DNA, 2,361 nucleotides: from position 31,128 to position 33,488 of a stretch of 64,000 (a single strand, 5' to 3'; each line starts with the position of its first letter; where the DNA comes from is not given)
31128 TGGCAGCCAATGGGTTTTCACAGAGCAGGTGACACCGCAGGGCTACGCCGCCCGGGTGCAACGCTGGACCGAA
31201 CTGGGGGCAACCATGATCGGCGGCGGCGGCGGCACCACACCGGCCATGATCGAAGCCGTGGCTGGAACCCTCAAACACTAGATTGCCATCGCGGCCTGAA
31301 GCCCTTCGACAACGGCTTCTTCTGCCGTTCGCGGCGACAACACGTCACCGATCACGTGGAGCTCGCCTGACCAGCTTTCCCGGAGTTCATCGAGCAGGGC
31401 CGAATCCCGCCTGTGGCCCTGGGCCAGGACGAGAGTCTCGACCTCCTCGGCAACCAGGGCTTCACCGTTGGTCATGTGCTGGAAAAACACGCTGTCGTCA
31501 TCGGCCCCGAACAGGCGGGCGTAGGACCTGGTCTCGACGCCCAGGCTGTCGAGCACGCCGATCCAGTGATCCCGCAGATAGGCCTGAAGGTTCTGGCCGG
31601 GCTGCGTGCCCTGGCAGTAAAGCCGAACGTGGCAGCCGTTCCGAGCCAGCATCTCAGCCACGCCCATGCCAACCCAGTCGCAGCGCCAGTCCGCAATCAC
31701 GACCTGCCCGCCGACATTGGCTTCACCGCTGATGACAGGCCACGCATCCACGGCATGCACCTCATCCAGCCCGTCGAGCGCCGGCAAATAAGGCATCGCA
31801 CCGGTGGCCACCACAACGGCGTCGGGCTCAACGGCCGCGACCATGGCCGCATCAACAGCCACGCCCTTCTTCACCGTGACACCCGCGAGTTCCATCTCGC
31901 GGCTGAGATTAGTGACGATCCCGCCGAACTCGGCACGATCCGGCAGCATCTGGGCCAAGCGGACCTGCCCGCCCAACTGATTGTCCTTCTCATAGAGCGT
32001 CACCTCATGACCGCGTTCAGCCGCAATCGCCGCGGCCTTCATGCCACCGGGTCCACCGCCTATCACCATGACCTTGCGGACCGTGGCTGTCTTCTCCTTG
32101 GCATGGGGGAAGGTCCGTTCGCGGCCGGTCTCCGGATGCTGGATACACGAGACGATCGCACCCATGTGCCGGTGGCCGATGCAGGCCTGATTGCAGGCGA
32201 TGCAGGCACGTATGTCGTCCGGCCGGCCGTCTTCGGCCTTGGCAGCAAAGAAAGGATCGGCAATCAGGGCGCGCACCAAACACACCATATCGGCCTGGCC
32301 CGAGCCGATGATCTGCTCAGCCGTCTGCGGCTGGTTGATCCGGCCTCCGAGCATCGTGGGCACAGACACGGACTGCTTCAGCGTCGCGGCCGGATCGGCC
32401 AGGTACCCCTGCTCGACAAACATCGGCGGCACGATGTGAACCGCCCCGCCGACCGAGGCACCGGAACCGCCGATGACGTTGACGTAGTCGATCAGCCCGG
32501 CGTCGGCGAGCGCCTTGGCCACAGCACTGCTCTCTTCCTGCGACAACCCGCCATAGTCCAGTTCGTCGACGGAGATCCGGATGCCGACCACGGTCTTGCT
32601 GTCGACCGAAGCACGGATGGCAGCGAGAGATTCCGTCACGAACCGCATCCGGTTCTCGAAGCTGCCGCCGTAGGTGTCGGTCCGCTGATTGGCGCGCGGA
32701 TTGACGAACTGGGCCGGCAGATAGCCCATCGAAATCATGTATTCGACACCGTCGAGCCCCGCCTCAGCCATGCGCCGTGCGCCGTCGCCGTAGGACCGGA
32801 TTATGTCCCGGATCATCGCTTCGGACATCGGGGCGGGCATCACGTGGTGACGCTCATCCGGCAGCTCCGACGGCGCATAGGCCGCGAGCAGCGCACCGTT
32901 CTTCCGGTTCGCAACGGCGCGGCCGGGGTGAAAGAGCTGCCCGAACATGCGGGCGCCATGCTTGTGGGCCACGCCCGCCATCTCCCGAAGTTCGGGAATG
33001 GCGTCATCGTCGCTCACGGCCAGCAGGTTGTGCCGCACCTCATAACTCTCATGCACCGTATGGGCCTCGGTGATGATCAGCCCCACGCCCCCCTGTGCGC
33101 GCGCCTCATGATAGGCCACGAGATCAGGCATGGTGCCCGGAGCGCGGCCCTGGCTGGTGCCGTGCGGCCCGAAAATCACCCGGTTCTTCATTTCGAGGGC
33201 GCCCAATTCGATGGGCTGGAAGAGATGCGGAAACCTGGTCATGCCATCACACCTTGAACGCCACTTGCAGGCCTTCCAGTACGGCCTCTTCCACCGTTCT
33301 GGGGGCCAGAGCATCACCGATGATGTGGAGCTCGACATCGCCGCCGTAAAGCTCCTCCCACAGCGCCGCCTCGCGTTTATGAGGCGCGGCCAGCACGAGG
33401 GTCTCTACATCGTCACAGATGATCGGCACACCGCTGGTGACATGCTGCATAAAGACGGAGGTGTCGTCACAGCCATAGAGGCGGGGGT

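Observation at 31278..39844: Six-gene operon with three tandem Rieske oxygenase paralogues and two tandem StcD/DgcA-like flavin/Fe-S demethylase paralogues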

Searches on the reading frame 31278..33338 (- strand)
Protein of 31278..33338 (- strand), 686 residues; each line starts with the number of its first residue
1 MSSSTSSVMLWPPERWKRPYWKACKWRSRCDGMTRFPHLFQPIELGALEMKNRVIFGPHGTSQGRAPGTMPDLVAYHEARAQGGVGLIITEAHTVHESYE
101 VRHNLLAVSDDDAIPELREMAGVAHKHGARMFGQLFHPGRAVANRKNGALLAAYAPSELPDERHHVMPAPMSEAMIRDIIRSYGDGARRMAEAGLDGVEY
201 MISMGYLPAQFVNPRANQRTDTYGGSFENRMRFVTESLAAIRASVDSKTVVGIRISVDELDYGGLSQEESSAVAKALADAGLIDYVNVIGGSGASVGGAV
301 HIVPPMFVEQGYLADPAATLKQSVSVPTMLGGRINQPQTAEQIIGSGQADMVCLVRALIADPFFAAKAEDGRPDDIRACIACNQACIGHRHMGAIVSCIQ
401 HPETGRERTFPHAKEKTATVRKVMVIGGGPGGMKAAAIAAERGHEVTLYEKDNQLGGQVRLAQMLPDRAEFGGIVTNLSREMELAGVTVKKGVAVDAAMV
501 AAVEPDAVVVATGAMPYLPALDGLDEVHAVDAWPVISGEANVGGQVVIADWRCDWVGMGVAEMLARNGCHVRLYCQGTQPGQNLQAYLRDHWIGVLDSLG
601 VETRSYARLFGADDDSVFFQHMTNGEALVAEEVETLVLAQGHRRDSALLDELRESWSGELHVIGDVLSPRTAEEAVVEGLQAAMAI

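Call 4: search_protein_families(library=pfam, proteins=[window:31278-33338:-])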
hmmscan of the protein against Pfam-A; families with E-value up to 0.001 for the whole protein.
window:31278-33338:- (686 aa): 11 families
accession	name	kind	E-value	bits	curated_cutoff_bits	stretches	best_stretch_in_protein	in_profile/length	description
PF00724.26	Oxidored_FMN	-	6.9e-63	213.4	27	1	39-374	2-341/342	NADH:flavin oxidoreductase / NADH oxidase family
PF07992.20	Pyr_redox_2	-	1e-15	58.4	26.1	1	422-651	2-246/291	Pyridine nucleotide-disulphide oxidoreductase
PF13450.12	NAD_binding_8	-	3.6e-10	40.4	21.9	1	425-460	1-36/68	NAD(P)-binding Rossmann-like domain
PF03486.20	HI0933_like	-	1.6e-07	31.5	50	1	422-461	2-41/244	HI0933-like protein Rossmann domain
PF12831.13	FAD_oxidored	-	2e-07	31.1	27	1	423-469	2-48/416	FAD dependent oxidoreductase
PF00890.30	FAD_binding_2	-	1.1e-05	25.3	20.4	1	423-463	2-42/414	FAD binding domain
PF00070.33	Pyr_redox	-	3.6e-05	24.6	22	0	422-456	1-35/82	Pyridine nucleotide-disulphide oxidoreductase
PF01134.28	GIDA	-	0.00015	21.4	22.1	1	422-455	1-29/391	Glucose inhibited division protein A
PF01266.30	DAO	-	0.0002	21.4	27.9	0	422-457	1-37/353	FAD dependent oxidoreductase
PF13738.12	Pyr_redox_3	-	0.00072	19.3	30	0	418-522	162-275/305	Pyridine nucleotide-disulphide oxidoreductase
PF01207.24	Dus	-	0.00093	18.8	20.4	0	220-402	96-262/311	Dihydrouridine synthase (Dus)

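Call 10: search_protein_families(library=ncbifam, proteins=[window:31278-33338:-], max_evalue=1e-10)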
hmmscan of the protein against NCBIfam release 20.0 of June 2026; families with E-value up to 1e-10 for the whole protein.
window:31278-33338:- (686 aa): 9 families
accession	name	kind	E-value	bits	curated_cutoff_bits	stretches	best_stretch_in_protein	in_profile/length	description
TIGR03997.1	mycofact_OYE_2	equivalog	1.1e-168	562.6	793.15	1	38-686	1-645/645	mycofactocin system FadH/OYE family oxidoreductase 2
NF041087.1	bile_acid_BaiCD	equivalog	2.2e-129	432.5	825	1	36-686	1-642/642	bile acid Fe-S flavoenzyme BaiCD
NF045599.1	bili_reduct_long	exception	5.6e-108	361.8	750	1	39-686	1-641/641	bilirubin reductase, long form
TIGR03996.1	mycofact_OYE_1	hypoth_equivalog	5.5e-80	269.6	627.9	1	39-682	2-632/633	mycofactocin system FadH/OYE family oxidoreductase 1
NF045592.1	bili_reduct_N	equivalog_domain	2.5e-55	188.1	425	1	39-399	2-361/363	bilirubin reductase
NF010047.0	PRK13523.1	equivalog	8.3e-52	176.3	431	1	38-376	4-328/339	NADPH dehydrogenase NamA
NF006101.0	PRK08255.1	equivalog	1.2e-41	142.6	1078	1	28-366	388-728/768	bifunctional salicylyl-CoA 5-hydroxylase/oxidoreductase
NF007899.0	PRK10605.1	subfamily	6.7e-28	98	403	1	38-363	5-332/365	N-ethylmaleimide reductase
NF009410.0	PRK12771.1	subfamily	1.4e-13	50.3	516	1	404-515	122-234/566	NAD(P)-binding protein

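Call 12: search_solved_structures(query=window:31278-33338:-, max_evalue=0.00001)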
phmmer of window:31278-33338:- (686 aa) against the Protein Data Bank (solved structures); distinct sequences matched with E-value up to 0.00001: 142 (the best 60 are shown).
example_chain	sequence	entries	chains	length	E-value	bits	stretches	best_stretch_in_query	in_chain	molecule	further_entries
1ps9_A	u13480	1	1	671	6.2e-79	269.6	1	36-568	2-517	2,4-dienoyl-CoA reductase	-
6qkg_A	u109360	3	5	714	1e-74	255.6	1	35-682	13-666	NCR A | NCR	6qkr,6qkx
6l6j_A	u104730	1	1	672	2.3e-58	201.6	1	35-684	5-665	Oxidored_FMN domain-containing protein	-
1djq_A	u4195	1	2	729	1.3e-55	192.5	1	38-571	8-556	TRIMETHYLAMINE DEHYDROGENASE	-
1djn_A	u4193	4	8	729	3.2e-55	191.2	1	38-571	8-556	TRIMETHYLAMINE DEHYDROGENASE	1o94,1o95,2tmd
3k30_A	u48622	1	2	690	4.6e-51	177.5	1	36-581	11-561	Histamine dehydrogenase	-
6de6_A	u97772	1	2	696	4.1e-47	164.4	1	35-479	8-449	Histamine dehydrogenase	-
8uaj_A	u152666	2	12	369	2.2e-46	162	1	37-368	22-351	NADPH dehydrogenase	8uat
5ogt_A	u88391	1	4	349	3e-46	161.6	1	39-368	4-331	Chromate reductase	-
3hf3_A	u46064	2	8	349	3e-46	161.6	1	39-368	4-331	Chromate reductase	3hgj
5nux_A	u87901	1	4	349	4.2e-46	161.1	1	39-368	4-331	Chromate reductase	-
3gr7_A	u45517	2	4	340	2.7e-41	145.2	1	39-366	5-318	NADPH dehydrogenase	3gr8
8x0j_A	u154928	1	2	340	1.3e-38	136.4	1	39-366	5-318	NADPH dehydrogenase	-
8pun_A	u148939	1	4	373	5.4e-38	134.3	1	38-365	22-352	NADPH dehydrogenase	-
9iuv_A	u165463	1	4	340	1.6e-37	132.7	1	39-367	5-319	NADPH dehydrogenase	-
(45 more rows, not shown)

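Call 17: search_dna_similar(query=window:31278-33242:-, collection=plasmids, mode=protein, max_rows=40, max_evalue=1e-30)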
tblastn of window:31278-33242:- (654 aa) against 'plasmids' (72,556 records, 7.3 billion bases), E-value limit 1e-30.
Records with a match: 758; places in all: 895; records where one place covers at least 80% of the query: 607.
Best place of each record, by identity: <60% 758.
By first word of the organism name: Rhizobium 157; Sinorhizobium 123; Ralstonia 119; Paracoccus 26; Pseudosulfitobacter 25; Shinella 24; Sphingobium 14; Azospirillum 12; Rhodococcus 10; Sulfitobacter 10; and 104 more.
By predicted mobility (MOB-suite, as given by PLSDB): non-mobilizable 383; mobilizable 204; conjugative 171.
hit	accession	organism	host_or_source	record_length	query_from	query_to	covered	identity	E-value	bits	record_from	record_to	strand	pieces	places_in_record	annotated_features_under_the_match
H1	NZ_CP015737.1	Shinella sp. HZN7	-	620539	4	654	100%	54.0%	0e+0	584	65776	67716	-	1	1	FAD-dependent oxidoreductase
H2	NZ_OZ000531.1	Shinella sp. WSC3-e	-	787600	4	654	100%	53.8%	0e+0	583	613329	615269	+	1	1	FAD-dependent oxidoreductase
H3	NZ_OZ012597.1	Shinella sp. WSD5-1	-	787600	4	654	100%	53.8%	0e+0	583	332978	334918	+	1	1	FAD-dependent oxidoreductase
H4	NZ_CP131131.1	Shinella zoogloeoides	isolate,Activated charcoal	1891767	4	654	100%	52.1%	2e-180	575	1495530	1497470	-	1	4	none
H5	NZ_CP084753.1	Roseateles sp. XES5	Xenopus laevis,bacterial culture,swab ...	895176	4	654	100%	51.5%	1e-173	556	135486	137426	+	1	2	FAD-dependent oxidoreductase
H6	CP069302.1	Shinella sp. PSBB067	monoisolate,Minnesota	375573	4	654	100%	51.1%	1e-173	556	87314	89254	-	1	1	FAD-dependent oxidoreductase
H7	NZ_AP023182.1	Paraburkholderia sp. PGU19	Physopelta gutta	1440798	3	654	100%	50.7%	0e+0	582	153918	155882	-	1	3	record has no annotation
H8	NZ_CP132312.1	Shinella zoogloeoides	Homo sapiens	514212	4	654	100%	50.4%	2e-172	553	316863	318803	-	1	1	FAD-dependent oxidoreductase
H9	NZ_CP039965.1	Pseudorhodobacter turbinis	single bacterial isolate,Turban shell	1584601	4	654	100%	50.2%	5e-180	574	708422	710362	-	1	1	record has no annotation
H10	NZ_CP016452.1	Sinorhizobium sp. RAC02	Microbial isolate,Algal phycosphere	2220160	4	654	100%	49.5%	8e-170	545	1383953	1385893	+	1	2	none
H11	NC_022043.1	Paracoccus aminophilus JCM 7686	-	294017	4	654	100%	49.3%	4e-167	537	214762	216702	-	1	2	FAD-dependent oxidoreductase | cupin domain-containing protein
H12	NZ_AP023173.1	Rhodococcus qingshengii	-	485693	4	654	100%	47.7%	1e-168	541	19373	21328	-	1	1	FAD-dependent oxidoreductase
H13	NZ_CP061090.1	Brucella sp. 6810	Homo sapiens,Blood culture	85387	4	654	100%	47.6%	2e-167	538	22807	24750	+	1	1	FAD-dependent oxidoreductase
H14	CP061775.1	Ochrobactrum sp. MT180101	Water,Breeding wastewater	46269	4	654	100%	46.4%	2e-162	523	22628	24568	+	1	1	FAD-dependent oxidoreductase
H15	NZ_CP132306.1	Shinella sumterensis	Homo sapiens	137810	4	654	100%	46.4%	4e-162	523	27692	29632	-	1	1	NADH:flavin oxidoreductase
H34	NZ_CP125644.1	Rhizobium sp. BT03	Phaseolus vulgaris,Pure culture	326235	2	654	100%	33.4%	6e-74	266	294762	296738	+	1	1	FAD-dependent oxidoreductase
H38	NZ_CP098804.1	Rhizobium anhuiense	Trifolium dubium,Cell culture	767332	4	654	100%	33.2%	5e-71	258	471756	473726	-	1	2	FAD-dependent oxidoreductase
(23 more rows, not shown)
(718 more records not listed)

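Call 19: get_annotated_region(hit=H1, flank=9000)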
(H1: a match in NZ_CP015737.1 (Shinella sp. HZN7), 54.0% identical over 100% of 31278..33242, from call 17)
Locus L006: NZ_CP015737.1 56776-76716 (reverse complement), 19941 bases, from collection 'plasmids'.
description: Shinella sp. HZN7 plasmid pShin-01, complete sequence
organism: Shinella sp. HZN7 (NCBI taxid 879274)
taxonomy: Bacteria; Pseudomonadota; Alphaproteobacteria; Hyphomicrobiales; Rhizobiaceae; Shinella; Shinella sp. HZN7
host: -; source: -; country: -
typing (MOB-suite, as given by PLSDB): non-mobilizable
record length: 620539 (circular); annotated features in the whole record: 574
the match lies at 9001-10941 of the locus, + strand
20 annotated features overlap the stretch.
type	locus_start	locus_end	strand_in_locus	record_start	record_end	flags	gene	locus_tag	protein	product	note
CDS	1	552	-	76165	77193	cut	-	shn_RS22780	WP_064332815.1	ABC transporter ATP-binding protein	-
CDS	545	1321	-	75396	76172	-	-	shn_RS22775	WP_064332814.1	ABC transporter permease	GO:0055085 - transmembrane transport [Evidence IEA]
CDS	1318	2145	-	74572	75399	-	-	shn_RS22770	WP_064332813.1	ABC transporter permease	GO:0055085 - transmembrane transport [Evidence IEA]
CDS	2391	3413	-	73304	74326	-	-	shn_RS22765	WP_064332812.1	ABC transporter substrate-binding protein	-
CDS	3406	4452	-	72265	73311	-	-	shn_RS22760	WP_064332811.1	LacI family DNA-binding transcriptional regulator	GO:0006351 - DNA-templated transcription [Evidence IEA]; GO:0045892 - negative regulation of DNA-templated ...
CDS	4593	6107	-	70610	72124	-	-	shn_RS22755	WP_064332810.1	M81 family metallopeptidase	-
CDS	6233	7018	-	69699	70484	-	-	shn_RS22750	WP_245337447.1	transporter substrate-binding domain-containing protein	-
CDS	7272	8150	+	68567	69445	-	-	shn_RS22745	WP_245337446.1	LysR family transcriptional regulator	GO:0006355 - regulation of DNA-templated transcription [Evidence IEA]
CDS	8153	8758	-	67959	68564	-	-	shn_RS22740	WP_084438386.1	cupin domain-containing protein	-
CDS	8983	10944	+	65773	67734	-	-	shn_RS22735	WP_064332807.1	FAD-dependent oxidoreductase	-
CDS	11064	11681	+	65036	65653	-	-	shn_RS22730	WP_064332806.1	cupin domain-containing protein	-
CDS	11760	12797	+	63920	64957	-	-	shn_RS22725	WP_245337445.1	extracellular solute-binding protein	-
CDS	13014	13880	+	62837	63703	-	-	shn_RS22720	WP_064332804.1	ABC transporter permease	GO:0055085 - transmembrane transport [Evidence IEA]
CDS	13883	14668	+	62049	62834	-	-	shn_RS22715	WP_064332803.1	ABC transporter permease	GO:0055085 - transmembrane transport [Evidence IEA]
CDS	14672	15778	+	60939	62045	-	-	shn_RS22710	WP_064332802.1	ABC transporter ATP-binding protein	-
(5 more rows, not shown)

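Call 20: get_annotated_region(hit=H11, flank=9000)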
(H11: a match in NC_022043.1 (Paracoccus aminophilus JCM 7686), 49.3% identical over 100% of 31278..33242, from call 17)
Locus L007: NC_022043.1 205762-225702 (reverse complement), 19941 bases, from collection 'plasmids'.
description: Paracoccus aminophilus JCM 7686 plasmid pAMI5, complete sequence
organism: Paracoccus aminophilus JCM 7686 (NCBI taxid 1367847)
taxonomy: Bacteria; Pseudomonadota; Alphaproteobacteria; Rhodobacterales; Paracoccaceae; Paracoccus; Paracoccus aminophilus; Paracoccus aminophilus JCM 7686
host: -; source: -; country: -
typing (MOB-suite, as given by PLSDB): non-mobilizable; replicon rep_cluster_360
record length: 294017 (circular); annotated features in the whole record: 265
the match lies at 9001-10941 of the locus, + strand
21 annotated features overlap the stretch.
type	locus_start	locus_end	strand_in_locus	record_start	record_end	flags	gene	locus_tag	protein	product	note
CDS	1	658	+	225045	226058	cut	-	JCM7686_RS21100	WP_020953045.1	ABC transporter permease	GO:0055085 - transmembrane transport [Evidence IEA]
CDS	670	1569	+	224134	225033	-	nikC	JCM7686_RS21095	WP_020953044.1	nickel transporter permease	-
CDS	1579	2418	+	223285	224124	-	-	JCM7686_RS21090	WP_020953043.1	ABC transporter ATP-binding protein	-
CDS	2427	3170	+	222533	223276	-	-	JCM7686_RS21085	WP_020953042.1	ABC transporter ATP-binding protein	-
CDS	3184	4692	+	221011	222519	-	-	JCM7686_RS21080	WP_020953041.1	serine hydrolase domain-containing protein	-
CDS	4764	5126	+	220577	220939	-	-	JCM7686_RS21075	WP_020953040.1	diacylglycerol kinase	GO:0008654 - phospholipid biosynthetic process [Evidence IEA]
CDS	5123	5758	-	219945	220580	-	-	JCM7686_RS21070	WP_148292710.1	DsbA family protein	-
CDS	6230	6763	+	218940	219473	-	-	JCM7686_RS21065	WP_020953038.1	GNAT family N-acetyltransferase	-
CDS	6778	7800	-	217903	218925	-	-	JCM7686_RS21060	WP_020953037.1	asparaginase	-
CDS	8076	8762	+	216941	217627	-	aqpZ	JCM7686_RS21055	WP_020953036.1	aquaporin Z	GO:0006833 - water transport [Evidence IEA]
CDS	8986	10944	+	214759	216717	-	-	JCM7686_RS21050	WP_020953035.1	FAD-dependent oxidoreductase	-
CDS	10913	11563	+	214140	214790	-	-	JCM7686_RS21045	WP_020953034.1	cupin domain-containing protein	-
CDS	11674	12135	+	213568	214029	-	-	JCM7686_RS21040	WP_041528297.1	hypothetical protein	-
CDS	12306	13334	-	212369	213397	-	-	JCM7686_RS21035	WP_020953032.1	proline racemase family protein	-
CDS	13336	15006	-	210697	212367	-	-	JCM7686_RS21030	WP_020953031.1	aconitase family protein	-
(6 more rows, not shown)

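Call 38: get_annotated_region(hit=H34, flank=9000)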
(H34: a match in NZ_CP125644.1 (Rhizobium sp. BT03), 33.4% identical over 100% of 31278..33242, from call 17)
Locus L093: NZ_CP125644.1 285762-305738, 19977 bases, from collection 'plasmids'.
description: Rhizobium sp. BT03 plasmid pRspBT03c, complete sequence
organism: Rhizobium sp. BT03 (NCBI taxid 3045156)
taxonomy: Bacteria; Pseudomonadota; Alphaproteobacteria; Hyphomicrobiales; Rhizobiaceae; Rhizobium; Rhizobium sp. BT03
host: -; source: Phaseolus vulgaris,Pure culture; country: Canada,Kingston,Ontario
typing (MOB-suite, as given by PLSDB): non-mobilizable; replicon rep_cluster_841
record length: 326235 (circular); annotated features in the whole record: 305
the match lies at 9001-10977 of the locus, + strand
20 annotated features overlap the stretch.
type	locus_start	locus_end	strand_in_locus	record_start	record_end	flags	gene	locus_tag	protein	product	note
CDS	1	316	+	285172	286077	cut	-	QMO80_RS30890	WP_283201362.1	EamA family transporter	-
CDS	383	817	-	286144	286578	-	-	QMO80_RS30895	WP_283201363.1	hypothetical protein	-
CDS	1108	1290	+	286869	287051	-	-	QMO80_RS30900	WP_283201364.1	hypothetical protein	-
CDS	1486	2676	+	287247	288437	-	fdhA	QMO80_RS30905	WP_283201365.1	formaldehyde dehydrogenase, glutathione-independent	GO:0046292 - formaldehyde metabolic process [Evidence IEA]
CDS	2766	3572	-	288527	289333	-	-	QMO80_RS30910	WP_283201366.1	transporter substrate-binding domain-containing protein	-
CDS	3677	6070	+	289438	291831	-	-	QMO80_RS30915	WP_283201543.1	EAL domain-containing protein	-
CDS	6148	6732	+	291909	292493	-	-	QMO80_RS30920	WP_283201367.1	isochorismatase family cysteine hydrolase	-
CDS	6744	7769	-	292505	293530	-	-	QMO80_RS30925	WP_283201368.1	GlxA family transcriptional regulator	-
CDS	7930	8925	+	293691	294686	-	-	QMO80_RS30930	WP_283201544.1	glycine betaine ABC transporter substrate-binding protein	GO:0055085 - transmembrane transport [Evidence IEA]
CDS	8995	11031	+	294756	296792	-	-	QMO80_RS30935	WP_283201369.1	FAD-dependent oxidoreductase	-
CDS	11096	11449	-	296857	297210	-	-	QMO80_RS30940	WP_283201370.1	cupin domain-containing protein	-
CDS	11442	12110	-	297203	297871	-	-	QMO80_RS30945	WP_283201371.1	cysteine hydrolase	-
CDS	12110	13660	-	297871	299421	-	-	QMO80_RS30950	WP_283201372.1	ABC transporter ATP-binding protein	-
CDS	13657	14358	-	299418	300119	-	-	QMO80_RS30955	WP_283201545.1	isochorismatase family cysteine hydrolase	-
CDS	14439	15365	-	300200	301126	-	-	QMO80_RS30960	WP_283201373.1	ABC transporter permease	-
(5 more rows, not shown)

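Call 39: get_annotated_region(hit=H38, flank=9000)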
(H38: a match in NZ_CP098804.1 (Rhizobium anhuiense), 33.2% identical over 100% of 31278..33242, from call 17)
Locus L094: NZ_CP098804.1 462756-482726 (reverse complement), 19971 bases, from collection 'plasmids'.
description: Rhizobium anhuiense bv. trifolii strain T24 plasmid pRA_T24_2, complete sequence
organism: Rhizobium anhuiense (NCBI taxid 2018689)
taxonomy: Bacteria; Pseudomonadota; Alphaproteobacteria; Hyphomicrobiales; Rhizobiaceae; Rhizobium; Rhizobium anhuiense
host: -; source: Trifolium dubium,Cell culture; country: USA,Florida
typing (MOB-suite, as given by PLSDB): non-mobilizable
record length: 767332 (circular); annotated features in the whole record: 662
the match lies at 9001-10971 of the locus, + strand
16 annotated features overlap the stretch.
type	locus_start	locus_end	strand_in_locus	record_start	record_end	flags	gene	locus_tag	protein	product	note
CDS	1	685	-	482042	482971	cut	-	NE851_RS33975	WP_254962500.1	electron transfer flavoprotein subunit alpha/FixB family protein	-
CDS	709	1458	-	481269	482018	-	-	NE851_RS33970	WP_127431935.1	electron transfer flavoprotein subunit beta/FixA family protein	-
CDS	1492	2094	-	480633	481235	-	-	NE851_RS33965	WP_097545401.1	dimethylsulfoniopropionate lyase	-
CDS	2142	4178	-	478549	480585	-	-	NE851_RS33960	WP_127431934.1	NADH:flavin oxidoreductase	-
CDS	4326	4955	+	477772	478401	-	-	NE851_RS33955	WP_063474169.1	TetR/AcrR family transcriptional regulator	GO:0006355 - regulation of DNA-templated transcription [Evidence IEA]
CDS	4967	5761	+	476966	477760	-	-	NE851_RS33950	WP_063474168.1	pyrroline-5-carboxylate reductase dimerization domain-containing protein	-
CDS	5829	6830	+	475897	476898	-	-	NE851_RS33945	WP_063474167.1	ABC transporter substrate-binding protein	-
CDS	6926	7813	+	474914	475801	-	-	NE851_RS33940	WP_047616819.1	proline/glycine betaine ABC transporter permease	-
CDS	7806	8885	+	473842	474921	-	-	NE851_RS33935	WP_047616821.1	glycine betaine/L-proline ABC transporter ATP-binding protein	-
CDS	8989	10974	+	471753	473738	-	-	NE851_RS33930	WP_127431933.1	FAD-dependent oxidoreductase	-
CDS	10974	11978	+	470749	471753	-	-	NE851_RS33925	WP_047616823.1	Ldh family oxidoreductase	-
CDS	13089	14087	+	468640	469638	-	-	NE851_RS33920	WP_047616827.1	AraC family transcriptional regulator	-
CDS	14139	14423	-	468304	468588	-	-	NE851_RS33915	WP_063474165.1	hypothetical protein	-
CDS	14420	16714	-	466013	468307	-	-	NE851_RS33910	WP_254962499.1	FdhF/YdeP family oxidoreductase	-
CDS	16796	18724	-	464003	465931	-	-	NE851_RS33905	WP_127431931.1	diguanylate cyclase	GO:0009966 - regulation of signal transduction [Evidence IEA]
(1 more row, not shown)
